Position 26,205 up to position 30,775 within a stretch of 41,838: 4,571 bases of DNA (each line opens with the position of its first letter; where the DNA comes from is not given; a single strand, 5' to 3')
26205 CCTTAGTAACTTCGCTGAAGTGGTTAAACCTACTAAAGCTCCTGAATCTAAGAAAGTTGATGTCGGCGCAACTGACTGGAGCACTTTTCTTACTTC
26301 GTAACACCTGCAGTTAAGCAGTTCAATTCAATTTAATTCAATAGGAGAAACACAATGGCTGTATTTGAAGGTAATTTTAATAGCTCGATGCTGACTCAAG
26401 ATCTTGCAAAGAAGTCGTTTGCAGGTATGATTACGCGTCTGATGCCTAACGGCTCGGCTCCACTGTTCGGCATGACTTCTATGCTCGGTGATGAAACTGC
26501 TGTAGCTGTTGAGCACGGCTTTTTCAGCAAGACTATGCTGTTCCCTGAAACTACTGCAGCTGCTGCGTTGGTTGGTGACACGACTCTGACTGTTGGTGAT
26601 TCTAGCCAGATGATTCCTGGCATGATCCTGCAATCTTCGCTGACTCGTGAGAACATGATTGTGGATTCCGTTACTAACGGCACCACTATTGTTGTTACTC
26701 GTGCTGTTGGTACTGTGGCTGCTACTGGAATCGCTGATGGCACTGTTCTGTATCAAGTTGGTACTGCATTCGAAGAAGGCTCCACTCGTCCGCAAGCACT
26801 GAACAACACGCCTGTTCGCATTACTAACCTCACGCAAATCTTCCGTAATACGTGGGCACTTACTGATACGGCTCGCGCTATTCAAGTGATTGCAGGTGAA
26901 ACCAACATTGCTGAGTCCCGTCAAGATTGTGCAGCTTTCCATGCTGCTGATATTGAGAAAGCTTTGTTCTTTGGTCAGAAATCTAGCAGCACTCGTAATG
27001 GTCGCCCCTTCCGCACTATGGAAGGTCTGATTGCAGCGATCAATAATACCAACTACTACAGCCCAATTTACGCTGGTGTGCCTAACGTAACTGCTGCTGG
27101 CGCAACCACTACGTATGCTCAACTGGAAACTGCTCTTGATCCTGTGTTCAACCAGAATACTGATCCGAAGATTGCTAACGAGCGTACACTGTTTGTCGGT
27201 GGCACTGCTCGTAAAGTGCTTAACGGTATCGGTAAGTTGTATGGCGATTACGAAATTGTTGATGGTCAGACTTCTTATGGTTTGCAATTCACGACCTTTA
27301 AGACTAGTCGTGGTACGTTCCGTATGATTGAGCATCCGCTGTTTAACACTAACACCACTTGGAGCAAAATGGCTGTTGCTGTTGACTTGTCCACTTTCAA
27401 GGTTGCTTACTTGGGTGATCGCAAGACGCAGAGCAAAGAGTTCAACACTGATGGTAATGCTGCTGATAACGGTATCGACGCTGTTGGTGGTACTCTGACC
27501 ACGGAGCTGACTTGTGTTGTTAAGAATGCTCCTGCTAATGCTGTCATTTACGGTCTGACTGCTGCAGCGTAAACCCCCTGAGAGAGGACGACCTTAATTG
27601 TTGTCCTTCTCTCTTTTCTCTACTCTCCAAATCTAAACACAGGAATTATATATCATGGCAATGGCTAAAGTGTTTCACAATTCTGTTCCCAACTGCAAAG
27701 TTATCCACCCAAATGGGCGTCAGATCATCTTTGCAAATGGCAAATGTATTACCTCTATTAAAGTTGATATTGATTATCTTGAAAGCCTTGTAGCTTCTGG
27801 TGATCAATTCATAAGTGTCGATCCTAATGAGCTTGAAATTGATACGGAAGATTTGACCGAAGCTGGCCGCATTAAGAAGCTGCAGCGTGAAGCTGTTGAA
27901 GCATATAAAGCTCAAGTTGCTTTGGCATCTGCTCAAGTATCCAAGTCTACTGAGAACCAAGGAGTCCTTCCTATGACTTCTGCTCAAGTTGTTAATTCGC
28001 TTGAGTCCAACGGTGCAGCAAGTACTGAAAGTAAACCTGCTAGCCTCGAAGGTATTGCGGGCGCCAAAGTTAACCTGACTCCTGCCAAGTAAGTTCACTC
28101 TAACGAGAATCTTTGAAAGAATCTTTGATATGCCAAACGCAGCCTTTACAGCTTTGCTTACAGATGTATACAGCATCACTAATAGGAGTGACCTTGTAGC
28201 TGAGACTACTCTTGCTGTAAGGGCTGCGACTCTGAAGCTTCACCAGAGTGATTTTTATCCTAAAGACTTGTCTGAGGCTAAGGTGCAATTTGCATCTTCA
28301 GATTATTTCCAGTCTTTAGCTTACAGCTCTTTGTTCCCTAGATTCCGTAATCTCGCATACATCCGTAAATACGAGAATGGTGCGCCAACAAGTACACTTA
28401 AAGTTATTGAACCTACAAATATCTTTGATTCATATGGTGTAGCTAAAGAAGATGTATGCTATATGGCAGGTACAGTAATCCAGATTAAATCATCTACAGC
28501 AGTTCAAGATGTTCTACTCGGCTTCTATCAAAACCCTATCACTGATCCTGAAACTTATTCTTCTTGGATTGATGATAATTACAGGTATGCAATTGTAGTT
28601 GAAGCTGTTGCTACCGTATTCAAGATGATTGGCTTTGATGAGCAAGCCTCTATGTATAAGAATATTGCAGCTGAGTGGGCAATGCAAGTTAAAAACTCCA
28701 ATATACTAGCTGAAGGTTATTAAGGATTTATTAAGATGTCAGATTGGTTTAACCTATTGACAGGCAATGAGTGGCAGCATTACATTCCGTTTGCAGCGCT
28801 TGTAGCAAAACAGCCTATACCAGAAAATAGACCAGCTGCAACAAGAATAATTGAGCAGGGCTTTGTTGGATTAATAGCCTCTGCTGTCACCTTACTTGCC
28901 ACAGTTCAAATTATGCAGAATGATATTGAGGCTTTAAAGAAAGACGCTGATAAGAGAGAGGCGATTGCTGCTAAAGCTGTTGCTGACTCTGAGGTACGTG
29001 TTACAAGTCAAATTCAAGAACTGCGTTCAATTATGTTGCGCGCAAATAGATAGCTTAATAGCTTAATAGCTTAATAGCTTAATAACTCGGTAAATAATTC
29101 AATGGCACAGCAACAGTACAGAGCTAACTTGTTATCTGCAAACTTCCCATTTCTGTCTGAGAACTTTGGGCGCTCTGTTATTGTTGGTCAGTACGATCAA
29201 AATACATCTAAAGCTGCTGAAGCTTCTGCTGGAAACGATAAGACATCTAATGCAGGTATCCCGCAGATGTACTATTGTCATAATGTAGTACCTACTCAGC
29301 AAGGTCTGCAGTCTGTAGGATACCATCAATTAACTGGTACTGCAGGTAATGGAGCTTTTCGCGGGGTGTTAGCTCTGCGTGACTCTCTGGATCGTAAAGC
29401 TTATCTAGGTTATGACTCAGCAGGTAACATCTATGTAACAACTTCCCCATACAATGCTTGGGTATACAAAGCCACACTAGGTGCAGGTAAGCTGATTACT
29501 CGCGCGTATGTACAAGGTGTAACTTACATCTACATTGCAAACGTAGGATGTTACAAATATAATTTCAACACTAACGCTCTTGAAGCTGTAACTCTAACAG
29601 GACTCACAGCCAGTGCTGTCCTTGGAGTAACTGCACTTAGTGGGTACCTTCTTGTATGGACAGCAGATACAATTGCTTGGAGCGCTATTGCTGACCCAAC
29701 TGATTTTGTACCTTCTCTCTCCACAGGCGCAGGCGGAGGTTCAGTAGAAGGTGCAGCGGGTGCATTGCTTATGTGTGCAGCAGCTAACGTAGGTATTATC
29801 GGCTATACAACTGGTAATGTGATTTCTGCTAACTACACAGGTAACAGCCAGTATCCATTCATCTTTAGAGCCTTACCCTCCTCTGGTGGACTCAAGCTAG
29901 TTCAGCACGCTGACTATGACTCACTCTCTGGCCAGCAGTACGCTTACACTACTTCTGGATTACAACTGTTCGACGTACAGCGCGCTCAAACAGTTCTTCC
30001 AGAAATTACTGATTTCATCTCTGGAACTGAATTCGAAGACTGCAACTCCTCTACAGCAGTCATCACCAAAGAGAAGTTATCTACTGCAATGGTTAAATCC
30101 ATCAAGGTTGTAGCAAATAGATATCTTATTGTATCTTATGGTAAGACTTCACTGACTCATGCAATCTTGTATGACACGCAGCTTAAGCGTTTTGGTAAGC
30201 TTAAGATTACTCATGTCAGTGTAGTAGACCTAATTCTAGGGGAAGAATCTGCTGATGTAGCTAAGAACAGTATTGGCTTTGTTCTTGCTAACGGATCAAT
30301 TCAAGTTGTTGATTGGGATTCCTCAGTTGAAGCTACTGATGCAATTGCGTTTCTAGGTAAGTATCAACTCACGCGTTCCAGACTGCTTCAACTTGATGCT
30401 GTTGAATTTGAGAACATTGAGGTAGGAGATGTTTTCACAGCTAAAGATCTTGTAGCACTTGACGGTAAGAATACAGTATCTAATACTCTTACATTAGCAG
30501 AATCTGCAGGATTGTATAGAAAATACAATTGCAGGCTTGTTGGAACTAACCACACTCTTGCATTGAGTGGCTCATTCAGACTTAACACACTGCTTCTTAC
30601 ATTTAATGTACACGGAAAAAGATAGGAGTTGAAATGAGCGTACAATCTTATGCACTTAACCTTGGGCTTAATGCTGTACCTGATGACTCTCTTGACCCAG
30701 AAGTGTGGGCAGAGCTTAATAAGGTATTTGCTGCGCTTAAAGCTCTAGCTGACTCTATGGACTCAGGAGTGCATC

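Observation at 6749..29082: Genome-wide short tandem repeats concentrated at gene boundaries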

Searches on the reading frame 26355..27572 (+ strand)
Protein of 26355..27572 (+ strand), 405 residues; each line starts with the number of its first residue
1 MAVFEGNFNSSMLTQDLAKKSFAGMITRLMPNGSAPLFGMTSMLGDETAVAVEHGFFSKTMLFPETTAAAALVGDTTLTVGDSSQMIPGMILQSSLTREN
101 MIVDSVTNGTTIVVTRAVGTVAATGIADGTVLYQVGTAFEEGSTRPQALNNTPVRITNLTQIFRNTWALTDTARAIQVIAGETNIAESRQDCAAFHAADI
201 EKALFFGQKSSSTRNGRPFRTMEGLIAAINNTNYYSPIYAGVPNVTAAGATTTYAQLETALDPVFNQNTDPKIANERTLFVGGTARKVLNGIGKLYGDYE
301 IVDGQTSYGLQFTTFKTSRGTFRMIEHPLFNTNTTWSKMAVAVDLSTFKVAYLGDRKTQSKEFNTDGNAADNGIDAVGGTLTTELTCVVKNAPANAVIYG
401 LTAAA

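Call 9: search_protein_families(library=phrogs, proteins=[window:26355-27572:+])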
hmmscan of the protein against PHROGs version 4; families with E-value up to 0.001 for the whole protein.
window:26355-27572:+ (405 aa): 1 family
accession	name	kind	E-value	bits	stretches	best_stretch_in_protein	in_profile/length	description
phrog_1328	-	head and packaging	1.2e-42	147.9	1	8-404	10-309/583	major head protein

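Call 22: find_encoding_contigs(protein=window:26355-27572:+, flank=10000, max_places=10)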
Protein window:26355-27572:+ (405 aa): no gene with exactly this product is on record in the collection.

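Call 51: find_homologous_proteins(query=window:26355-27572:+, max_evalue=1e-50)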
Query window:26355-27572:+ (405 aa): 4507 proteins with E <= 1e-50 among 8000 candidates; the best 120 are listed.
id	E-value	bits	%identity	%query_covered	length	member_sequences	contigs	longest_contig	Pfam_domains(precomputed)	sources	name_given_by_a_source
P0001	5.4e-260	880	100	100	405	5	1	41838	PF17236.9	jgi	-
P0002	2.4e-225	766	87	100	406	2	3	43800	PF17236.9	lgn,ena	-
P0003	8.5e-224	761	87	100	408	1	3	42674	PF17236.9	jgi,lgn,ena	-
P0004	9.4e-224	760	87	100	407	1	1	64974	PF17236.9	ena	-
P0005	1.2e-223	760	87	100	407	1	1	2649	PF17236.9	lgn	-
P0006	2.0e-223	759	86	100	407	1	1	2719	PF17236.9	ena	-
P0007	2.0e-223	759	86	100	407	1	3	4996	PF17236.9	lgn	-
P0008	2.3e-223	759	86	100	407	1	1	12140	PF17236.9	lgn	-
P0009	2.8e-223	759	87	100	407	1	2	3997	PF17236.9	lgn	-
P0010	3.0e-223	759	86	100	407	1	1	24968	PF17236.9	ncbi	-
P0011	1.4e-222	757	86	100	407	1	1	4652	PF17236.9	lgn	-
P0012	1.5e-222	756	86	100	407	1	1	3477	PF17236.9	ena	-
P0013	1.9e-222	756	86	100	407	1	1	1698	PF17236.9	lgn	-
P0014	2.2e-222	756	86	100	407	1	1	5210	PF17236.9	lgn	-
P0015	1.8e-221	753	86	100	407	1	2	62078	PF17236.9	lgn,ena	-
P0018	5.2e-218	742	85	100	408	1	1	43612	PF17236.9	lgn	-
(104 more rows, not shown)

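Call 53: list_cluster_members(proteins=[P0001])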
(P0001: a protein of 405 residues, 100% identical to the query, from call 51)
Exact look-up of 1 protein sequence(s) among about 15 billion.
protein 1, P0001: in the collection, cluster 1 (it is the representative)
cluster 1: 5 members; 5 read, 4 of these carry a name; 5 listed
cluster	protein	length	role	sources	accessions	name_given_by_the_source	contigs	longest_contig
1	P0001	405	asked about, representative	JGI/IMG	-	-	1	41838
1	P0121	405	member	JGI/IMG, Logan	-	hypothetical protein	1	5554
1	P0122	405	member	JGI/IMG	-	hypothetical protein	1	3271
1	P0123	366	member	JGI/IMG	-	hypothetical protein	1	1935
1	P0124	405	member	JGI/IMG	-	hypothetical protein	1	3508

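Call 54: find_encoding_contigs(protein=P0121, flank=10000, max_places=5)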
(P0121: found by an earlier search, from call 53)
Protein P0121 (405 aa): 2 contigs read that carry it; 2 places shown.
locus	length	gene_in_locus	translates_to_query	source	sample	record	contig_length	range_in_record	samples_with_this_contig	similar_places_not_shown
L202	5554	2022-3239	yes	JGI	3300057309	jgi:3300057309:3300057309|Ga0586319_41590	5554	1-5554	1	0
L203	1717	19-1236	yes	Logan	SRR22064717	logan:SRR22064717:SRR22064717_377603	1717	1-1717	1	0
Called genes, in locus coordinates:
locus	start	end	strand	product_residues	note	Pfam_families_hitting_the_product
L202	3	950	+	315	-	?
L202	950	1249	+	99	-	-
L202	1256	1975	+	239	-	-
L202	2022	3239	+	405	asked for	PF17236:SU10_MCP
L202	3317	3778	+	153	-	-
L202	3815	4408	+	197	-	-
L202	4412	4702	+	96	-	-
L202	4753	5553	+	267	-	?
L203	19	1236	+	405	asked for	PF17236:SU10_MCP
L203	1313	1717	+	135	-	?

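Call 55: find_encoding_contigs(protein=P0122, flank=10000, max_places=5)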
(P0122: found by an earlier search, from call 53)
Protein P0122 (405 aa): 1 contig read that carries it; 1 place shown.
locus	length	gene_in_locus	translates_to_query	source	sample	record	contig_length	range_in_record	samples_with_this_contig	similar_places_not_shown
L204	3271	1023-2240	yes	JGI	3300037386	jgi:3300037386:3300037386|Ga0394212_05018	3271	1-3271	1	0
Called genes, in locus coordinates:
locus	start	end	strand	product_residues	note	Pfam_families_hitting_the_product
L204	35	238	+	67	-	-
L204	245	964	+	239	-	-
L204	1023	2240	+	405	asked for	PF17236:SU10_MCP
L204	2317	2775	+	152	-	-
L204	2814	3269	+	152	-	?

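Call 56: find_encoding_contigs(protein=P0124, flank=10000, max_places=5)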
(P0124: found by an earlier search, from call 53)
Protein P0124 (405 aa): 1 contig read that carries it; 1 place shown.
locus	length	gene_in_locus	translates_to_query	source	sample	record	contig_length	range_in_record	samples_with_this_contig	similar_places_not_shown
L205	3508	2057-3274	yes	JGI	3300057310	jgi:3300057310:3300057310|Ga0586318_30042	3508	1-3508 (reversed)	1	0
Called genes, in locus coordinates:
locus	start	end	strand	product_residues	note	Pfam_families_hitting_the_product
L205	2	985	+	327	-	?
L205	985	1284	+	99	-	-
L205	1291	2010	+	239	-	-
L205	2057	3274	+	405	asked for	PF17236:SU10_MCP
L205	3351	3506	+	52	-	?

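Call 60: find_encoding_contigs(protein=P0002, flank=10000, max_places=3)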
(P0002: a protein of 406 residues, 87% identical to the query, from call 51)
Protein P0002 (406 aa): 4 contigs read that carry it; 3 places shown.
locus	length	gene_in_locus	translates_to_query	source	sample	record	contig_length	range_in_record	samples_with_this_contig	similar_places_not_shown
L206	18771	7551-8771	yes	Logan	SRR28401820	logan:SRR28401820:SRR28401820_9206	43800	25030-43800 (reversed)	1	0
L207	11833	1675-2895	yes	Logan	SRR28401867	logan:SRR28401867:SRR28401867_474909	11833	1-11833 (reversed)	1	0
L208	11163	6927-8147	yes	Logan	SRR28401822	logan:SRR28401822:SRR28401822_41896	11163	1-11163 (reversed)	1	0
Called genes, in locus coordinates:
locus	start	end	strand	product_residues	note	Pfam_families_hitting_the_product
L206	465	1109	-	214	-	-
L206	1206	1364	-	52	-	-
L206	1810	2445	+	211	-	-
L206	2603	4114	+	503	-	-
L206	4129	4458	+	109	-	-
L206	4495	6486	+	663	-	-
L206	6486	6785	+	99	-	-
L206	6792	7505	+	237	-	-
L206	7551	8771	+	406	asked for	PF17236:SU10_MCP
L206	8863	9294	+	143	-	-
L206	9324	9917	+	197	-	-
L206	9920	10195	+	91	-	-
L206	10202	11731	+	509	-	-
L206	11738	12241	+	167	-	-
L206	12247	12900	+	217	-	-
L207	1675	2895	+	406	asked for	PF17236:SU10_MCP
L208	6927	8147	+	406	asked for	PF17236:SU10_MCP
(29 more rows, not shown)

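Call 61: find_encoding_contigs(protein=P0003, flank=10000, max_places=3)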
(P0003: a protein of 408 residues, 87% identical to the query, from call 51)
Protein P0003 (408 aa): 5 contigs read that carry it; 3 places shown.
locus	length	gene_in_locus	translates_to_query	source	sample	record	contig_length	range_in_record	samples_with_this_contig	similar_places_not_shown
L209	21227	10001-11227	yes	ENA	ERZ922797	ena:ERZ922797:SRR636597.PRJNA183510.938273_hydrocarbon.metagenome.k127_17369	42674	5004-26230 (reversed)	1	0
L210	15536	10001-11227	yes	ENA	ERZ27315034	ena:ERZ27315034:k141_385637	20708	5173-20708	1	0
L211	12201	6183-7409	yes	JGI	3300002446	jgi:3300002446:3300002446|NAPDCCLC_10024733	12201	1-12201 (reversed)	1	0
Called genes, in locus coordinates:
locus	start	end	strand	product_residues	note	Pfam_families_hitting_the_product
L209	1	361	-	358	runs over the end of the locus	-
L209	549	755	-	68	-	-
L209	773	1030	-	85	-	-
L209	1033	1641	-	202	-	-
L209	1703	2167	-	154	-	PF10263:SprT-like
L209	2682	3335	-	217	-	-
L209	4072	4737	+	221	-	-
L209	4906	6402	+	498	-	-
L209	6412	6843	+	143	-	-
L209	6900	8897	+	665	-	-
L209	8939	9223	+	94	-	-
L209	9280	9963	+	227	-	-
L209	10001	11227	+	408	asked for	PF17236:SU10_MCP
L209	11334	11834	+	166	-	-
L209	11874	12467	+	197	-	-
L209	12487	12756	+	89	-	-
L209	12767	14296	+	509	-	-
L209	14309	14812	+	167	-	-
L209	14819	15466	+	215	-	-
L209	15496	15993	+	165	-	PF08291:Peptidase_M15_3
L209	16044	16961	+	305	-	-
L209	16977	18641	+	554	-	-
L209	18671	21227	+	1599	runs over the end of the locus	-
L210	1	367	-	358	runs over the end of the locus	-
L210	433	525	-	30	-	-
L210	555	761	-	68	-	-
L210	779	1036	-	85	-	-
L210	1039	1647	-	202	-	-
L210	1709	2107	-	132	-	PF10263:SprT-like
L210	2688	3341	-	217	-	-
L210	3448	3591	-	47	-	-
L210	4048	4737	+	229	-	-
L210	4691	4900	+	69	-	-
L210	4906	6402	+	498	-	-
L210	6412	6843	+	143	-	-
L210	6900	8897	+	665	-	-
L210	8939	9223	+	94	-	-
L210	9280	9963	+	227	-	-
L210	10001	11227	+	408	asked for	PF17236:SU10_MCP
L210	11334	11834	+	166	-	-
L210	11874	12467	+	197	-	-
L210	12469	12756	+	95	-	-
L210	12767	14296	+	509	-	-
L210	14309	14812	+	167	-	-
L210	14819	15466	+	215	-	-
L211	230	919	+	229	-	-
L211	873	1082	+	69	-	-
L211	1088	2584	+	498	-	-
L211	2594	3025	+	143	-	-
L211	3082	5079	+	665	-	-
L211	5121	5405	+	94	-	-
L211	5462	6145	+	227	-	-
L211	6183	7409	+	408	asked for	PF17236:SU10_MCP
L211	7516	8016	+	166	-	-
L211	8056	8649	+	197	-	-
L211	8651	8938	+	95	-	-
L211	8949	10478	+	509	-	-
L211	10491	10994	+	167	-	-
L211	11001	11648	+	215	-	-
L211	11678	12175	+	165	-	PF08291:Peptidase_M15_3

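Call 62: find_encoding_contigs(protein=P0018, flank=10000, max_places=2)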
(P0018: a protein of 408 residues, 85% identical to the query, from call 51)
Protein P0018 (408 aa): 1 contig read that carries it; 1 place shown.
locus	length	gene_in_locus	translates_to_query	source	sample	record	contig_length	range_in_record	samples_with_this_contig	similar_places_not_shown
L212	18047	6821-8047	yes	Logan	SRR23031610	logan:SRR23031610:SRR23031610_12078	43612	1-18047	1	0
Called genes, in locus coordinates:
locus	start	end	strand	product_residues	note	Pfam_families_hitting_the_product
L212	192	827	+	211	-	-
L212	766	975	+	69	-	-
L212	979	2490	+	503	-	-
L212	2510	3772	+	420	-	-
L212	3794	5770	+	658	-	-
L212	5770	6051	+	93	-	-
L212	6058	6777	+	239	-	-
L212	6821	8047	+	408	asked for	PF17236:SU10_MCP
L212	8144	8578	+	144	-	-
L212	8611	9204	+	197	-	-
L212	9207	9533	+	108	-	-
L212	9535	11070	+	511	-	-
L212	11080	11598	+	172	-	-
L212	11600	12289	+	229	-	-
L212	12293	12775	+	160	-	PF08291:Peptidase_M15_3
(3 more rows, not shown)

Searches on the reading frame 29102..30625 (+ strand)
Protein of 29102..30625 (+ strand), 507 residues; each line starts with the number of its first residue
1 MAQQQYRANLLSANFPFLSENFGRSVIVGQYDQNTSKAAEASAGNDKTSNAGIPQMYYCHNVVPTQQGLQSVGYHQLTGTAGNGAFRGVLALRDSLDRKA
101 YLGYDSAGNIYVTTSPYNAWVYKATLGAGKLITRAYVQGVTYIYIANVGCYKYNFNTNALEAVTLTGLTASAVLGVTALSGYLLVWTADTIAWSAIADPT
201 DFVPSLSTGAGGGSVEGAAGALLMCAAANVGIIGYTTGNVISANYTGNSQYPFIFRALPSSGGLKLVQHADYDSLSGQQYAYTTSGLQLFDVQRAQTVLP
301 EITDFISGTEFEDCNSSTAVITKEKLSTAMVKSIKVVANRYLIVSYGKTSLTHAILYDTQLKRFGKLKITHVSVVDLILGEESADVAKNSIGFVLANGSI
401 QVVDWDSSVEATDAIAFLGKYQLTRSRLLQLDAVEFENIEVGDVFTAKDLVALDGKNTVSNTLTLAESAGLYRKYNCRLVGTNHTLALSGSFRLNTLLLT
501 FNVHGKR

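Call 9: search_protein_families(library=phrogs, proteins=[window:29102-30625:+])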
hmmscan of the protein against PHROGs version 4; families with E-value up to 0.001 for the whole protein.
window:29102-30625:+ (507 aa): 1 family
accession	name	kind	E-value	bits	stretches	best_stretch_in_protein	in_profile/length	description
phrog_3287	-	head and packaging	0.00012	22.1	1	55-263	27-251/524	virion structural protein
